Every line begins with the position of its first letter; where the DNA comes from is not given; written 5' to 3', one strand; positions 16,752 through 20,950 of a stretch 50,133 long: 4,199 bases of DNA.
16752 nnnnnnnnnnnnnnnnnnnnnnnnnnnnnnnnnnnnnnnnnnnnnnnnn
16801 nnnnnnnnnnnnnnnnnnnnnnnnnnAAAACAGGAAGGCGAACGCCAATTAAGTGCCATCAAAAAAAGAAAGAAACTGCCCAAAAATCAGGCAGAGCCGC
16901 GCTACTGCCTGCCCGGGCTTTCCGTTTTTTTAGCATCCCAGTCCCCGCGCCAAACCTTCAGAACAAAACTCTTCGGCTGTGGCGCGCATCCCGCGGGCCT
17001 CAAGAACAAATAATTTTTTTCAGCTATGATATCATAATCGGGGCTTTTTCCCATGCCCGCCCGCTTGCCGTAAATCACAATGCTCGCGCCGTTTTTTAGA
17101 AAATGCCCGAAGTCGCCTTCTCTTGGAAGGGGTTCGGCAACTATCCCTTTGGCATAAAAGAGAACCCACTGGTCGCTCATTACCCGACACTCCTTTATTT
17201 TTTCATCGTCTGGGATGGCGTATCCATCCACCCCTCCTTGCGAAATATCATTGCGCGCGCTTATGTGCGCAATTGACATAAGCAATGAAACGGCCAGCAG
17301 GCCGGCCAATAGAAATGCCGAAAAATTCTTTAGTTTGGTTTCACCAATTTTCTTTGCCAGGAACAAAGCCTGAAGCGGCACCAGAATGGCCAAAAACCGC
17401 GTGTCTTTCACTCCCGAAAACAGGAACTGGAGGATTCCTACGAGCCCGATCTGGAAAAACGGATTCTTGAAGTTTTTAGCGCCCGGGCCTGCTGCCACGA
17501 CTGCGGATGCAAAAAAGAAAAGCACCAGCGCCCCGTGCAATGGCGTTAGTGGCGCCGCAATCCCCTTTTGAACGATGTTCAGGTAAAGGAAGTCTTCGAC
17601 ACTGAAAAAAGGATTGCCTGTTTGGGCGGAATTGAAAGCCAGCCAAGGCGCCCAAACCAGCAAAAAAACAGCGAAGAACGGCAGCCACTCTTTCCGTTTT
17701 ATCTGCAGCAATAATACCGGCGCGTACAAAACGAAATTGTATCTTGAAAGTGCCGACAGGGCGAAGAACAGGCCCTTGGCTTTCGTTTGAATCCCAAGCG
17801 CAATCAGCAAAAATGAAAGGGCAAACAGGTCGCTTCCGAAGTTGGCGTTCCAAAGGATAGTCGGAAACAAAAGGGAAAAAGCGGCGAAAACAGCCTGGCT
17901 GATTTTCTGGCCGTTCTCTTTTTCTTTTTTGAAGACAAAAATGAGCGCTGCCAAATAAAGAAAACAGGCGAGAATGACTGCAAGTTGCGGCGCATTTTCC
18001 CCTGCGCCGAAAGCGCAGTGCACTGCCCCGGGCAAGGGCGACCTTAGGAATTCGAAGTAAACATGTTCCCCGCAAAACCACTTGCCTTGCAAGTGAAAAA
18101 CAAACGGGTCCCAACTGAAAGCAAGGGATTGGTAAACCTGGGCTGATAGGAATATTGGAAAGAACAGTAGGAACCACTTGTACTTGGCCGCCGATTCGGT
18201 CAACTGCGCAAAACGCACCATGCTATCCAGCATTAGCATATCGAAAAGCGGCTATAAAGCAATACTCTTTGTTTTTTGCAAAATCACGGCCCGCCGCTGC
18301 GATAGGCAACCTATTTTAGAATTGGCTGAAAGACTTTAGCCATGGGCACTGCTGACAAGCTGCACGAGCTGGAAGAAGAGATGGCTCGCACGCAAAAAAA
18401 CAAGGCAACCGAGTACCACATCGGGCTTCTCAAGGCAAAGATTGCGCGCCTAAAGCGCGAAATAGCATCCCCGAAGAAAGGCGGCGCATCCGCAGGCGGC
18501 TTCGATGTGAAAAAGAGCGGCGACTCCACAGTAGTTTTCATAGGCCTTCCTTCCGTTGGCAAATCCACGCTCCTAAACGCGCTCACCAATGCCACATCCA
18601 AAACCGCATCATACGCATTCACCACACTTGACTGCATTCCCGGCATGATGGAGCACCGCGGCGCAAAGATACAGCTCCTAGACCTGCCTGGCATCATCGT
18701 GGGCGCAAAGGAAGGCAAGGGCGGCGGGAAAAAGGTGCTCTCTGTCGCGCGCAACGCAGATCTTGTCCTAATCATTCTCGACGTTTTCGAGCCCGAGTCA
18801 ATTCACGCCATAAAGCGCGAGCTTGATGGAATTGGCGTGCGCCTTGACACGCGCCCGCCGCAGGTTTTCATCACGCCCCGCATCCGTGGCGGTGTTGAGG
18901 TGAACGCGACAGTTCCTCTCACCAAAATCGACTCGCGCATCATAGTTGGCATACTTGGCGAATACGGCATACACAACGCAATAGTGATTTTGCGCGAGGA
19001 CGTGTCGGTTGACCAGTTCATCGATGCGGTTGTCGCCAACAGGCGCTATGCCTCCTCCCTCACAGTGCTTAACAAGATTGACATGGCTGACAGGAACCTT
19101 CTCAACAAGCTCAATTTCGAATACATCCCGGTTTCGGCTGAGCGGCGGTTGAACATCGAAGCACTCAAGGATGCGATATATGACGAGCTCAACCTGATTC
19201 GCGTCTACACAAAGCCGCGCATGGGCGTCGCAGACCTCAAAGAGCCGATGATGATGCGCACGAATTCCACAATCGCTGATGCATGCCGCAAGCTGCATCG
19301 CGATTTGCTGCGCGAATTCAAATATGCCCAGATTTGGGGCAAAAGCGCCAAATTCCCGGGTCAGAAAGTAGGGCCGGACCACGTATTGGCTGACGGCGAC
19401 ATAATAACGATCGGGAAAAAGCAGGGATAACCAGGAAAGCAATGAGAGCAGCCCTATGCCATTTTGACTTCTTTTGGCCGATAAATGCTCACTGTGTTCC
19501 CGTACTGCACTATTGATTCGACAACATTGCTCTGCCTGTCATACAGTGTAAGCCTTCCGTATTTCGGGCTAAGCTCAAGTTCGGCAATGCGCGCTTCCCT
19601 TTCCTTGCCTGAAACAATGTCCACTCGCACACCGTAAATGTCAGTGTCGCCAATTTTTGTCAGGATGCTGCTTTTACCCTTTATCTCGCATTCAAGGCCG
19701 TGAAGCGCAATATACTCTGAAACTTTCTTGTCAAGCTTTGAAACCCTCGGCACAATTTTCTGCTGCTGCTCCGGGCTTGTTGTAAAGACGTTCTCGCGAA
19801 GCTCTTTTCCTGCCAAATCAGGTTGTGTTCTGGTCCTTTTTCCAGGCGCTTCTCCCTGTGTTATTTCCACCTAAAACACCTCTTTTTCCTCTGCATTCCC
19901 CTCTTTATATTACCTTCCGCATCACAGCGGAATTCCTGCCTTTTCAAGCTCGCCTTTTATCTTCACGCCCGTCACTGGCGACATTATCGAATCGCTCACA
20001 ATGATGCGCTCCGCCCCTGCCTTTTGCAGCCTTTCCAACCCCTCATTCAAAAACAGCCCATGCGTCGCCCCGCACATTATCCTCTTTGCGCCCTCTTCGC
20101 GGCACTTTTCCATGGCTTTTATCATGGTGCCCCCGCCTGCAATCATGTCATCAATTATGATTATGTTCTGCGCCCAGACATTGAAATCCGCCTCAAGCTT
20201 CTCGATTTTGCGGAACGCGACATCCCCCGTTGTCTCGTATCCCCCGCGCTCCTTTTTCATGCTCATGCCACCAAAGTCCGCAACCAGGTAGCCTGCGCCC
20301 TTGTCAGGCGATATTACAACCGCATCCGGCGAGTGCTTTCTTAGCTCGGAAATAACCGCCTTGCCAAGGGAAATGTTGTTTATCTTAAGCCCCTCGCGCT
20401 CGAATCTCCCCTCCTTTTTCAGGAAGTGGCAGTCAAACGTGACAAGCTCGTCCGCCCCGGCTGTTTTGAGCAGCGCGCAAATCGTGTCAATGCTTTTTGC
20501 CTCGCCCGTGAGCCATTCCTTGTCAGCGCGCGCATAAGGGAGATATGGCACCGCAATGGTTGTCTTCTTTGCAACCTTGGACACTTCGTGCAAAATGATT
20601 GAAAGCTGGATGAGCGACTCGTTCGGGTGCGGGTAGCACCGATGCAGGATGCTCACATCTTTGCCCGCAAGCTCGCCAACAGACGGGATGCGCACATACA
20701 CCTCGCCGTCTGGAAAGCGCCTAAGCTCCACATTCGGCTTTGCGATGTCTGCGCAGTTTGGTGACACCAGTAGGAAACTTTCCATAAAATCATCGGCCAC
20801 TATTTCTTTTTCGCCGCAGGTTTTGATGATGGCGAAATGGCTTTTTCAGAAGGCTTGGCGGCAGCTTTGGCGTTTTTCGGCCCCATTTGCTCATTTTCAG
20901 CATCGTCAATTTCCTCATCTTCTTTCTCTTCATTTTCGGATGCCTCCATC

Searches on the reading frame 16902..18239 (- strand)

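Call 25: search_protein_families(library=pfam, proteins=[window:16902-18239:-], max_evalue=0.001)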
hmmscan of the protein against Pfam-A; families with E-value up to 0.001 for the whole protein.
window:16902-18239:- (445 aa): 0 families

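Call 61: search_protein_families(library=pfam, proteins=[window:16902-18239:-], max_evalue=10)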
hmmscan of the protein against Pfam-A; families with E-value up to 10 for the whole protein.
window:16902-18239:- (445 aa): 1 family
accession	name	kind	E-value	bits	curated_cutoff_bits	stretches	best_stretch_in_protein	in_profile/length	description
PF01529.25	DHHC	-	9.5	6.7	28.7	1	293-335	38-80/133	DHHC palmitoyltransferase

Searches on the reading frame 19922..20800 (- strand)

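Call 25: search_protein_families(library=pfam, proteins=[window:19922-20800:-], max_evalue=0.001)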
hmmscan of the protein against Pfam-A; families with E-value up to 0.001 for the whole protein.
window:19922-20800:- (292 aa): 4 families
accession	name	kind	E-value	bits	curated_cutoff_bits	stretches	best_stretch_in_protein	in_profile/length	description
PF13793.12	Pribosyltran_N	-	1.1e-13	51.5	25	1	22-115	25-117/117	N-terminal domain of ribose phosphate pyrophosphokinase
PF14572.12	Pribosyl_synth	-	9.4e-08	32.6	27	1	211-276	84-149/184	Phosphoribosyl synthetase-associated domain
PF00156.33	Pribosyltran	-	1.1e-06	28.5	26.3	1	210-245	87-122/158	Phosphoribosyl transferase domain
PF14681.12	UPRTase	-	0.00055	19.9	27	1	200-262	112-172/206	Uracil phosphoribosyltransferase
